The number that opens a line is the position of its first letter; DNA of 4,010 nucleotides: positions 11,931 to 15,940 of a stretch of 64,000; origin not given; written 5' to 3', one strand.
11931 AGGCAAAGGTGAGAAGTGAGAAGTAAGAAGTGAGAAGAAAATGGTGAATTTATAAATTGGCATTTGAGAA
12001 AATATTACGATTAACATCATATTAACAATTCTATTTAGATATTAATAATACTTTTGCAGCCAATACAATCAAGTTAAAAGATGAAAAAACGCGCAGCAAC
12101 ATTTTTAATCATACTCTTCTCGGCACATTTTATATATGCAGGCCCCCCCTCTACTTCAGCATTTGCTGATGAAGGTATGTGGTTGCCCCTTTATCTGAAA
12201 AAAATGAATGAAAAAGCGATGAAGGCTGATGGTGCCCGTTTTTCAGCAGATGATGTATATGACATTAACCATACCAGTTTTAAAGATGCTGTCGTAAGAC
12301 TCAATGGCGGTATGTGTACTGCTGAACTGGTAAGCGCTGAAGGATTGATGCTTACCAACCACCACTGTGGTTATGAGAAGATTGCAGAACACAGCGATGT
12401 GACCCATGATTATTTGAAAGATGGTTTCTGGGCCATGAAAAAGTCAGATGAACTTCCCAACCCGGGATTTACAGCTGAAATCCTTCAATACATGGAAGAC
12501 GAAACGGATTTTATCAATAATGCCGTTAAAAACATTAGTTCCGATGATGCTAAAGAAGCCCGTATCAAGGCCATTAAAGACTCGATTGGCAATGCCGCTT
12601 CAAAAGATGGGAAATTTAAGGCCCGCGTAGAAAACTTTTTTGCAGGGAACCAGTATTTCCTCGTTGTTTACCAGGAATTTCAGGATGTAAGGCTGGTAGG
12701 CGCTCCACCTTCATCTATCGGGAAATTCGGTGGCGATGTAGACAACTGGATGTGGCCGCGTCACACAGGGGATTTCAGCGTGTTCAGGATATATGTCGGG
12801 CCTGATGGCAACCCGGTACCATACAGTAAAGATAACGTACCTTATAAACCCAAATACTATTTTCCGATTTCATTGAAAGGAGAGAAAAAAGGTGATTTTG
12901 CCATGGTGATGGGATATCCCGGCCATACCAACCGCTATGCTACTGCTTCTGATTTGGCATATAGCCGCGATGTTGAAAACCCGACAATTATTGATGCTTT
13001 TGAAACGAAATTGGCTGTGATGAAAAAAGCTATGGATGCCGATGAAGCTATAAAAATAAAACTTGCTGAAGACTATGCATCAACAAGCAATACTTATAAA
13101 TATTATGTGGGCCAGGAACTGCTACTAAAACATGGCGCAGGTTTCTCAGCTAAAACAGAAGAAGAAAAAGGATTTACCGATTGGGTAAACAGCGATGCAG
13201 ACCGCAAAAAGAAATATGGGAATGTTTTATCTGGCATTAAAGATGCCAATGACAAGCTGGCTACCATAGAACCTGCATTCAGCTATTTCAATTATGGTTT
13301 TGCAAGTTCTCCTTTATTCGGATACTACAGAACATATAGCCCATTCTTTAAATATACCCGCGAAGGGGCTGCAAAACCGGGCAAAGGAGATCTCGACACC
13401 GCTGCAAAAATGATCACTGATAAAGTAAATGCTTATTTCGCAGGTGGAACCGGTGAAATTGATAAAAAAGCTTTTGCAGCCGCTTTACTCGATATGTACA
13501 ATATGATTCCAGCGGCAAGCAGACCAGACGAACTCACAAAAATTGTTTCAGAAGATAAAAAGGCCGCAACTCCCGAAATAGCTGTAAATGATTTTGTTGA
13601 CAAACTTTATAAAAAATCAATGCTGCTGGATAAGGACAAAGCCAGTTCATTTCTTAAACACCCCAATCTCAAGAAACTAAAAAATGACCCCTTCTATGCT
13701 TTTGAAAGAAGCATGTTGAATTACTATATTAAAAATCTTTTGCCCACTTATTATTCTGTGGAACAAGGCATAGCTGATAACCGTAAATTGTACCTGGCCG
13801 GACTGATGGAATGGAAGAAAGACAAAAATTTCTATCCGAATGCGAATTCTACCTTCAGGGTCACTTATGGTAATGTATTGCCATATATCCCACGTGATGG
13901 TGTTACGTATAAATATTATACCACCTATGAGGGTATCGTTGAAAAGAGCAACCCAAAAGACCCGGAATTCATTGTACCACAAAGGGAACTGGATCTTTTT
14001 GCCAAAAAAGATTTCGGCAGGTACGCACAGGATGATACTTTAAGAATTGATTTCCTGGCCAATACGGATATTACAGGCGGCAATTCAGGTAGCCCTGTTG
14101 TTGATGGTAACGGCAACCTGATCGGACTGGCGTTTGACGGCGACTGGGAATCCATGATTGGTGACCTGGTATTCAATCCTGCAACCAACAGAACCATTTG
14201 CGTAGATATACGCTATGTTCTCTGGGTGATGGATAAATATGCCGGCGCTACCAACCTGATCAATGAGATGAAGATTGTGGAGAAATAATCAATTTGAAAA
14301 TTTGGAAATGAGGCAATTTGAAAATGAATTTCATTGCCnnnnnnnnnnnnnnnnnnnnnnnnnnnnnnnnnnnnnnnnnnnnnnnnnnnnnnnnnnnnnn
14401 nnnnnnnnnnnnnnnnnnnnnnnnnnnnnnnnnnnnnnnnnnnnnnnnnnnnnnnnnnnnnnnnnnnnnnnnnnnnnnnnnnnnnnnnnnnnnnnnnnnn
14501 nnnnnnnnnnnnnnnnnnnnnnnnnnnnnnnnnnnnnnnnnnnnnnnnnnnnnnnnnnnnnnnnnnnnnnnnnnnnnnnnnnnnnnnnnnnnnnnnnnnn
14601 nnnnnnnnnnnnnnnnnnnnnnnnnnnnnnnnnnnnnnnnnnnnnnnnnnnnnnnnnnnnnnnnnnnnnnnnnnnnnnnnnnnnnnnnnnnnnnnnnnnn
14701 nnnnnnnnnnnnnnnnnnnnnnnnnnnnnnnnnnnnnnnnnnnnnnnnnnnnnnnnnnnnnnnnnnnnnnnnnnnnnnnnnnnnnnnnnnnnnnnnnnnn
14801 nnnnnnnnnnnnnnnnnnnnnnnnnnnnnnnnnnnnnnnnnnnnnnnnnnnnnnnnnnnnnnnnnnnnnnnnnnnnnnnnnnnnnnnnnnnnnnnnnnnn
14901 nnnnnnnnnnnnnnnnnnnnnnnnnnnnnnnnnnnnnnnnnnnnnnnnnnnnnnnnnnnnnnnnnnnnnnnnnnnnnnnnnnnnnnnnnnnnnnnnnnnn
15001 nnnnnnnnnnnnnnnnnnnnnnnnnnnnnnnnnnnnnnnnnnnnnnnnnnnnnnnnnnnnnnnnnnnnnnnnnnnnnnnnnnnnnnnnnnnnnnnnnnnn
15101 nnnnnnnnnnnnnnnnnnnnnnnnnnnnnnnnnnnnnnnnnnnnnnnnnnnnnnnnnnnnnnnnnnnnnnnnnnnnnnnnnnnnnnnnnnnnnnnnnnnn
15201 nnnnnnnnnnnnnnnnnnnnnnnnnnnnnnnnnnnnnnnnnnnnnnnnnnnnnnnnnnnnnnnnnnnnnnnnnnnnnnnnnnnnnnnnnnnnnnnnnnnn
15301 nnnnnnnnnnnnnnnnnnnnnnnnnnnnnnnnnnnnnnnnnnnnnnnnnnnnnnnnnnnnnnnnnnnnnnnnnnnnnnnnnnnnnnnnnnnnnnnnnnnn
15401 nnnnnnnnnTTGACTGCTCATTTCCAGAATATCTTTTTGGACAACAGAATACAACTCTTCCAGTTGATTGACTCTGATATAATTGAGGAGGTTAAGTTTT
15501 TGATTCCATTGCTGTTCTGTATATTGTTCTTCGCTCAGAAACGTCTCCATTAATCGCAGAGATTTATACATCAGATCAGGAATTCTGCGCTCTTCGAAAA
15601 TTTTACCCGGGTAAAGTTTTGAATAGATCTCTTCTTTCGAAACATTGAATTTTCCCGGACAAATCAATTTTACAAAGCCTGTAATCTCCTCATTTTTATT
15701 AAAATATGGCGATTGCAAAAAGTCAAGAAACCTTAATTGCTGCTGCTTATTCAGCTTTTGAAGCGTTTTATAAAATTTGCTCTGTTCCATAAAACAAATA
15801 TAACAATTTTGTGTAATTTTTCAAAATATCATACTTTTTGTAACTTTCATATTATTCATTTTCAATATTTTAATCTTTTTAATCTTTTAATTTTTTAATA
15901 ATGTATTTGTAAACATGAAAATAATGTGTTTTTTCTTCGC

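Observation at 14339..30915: Divergent gene pair duplicated as a unit: unknown all-alpha TPR-like cytoplasmic protein + giant T9SS beta-propeller surface protein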

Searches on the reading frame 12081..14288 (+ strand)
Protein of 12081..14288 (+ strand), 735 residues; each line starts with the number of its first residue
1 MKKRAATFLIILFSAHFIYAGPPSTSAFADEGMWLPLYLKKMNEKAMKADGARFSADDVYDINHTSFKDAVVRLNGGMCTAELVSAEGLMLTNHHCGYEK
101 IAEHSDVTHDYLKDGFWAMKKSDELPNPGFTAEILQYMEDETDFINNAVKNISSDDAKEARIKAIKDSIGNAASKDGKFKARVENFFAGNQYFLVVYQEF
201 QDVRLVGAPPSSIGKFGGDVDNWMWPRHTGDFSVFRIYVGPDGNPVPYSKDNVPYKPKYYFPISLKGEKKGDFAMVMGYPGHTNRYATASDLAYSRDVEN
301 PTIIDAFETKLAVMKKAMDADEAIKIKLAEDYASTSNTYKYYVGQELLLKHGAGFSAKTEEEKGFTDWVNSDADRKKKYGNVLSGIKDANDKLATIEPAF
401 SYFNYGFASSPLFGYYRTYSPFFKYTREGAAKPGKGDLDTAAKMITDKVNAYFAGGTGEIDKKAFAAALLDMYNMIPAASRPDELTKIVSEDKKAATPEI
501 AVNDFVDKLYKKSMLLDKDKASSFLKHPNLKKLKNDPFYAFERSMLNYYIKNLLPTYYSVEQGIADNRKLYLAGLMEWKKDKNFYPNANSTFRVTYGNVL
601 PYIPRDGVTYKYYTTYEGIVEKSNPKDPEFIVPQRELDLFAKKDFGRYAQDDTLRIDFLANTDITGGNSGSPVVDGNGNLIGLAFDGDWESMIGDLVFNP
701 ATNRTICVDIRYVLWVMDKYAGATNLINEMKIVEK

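Call 6: search_protein_families(library=pfam, proteins=[window:12081-14288:+], max_evalue=0.01)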
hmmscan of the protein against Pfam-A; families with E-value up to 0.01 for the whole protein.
window:12081-14288:+ (735 aa): 3 families
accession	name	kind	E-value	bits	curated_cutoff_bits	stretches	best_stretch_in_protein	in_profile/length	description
PF10459.15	Peptidase_S46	-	9.7e-222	738.9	22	1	29-732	1-698/698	Peptidase S46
PF13365.12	Trypsin_2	-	3.2e-06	28.4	27.6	1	656-683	119-144/144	Trypsin-like peptidase domain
PF00089.32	Trypsin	-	2.9e-05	24.4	20.6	0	646-687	157-198/220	Trypsin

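Call 7: search_protein_families(library=ncbifam, proteins=[window:12081-14288:+], max_evalue=0.01)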
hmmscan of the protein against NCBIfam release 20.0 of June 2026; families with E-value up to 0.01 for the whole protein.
window:12081-14288:+ (735 aa): 2 families
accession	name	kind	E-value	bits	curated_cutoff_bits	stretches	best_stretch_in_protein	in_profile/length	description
NF053519.1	DipepPtdsDpp7Prph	equivalog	4.5e-192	640.2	1200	1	24-733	15-708/708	dipeptidyl-peptidase Dpp7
NF033740.0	MarP_fam_protase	equivalog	0.00048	19.3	250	0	658-685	325-352/390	MarP family serine protease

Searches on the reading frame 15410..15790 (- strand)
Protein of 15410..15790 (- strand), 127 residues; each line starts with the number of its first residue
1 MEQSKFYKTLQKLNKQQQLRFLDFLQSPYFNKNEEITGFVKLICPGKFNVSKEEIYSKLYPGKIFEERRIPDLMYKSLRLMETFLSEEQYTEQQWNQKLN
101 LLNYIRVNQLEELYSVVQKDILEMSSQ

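Call 52: search_protein_families(library=pfam, proteins=[window:15410-15790:-], max_evalue=10)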
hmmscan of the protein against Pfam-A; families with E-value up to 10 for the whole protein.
seq(127 aa): 1 family
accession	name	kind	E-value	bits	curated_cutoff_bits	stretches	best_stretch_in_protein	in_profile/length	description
PF21667.2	Nop5_N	-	0.028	15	27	1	61-111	28-76/117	Nop5, N-terminal domain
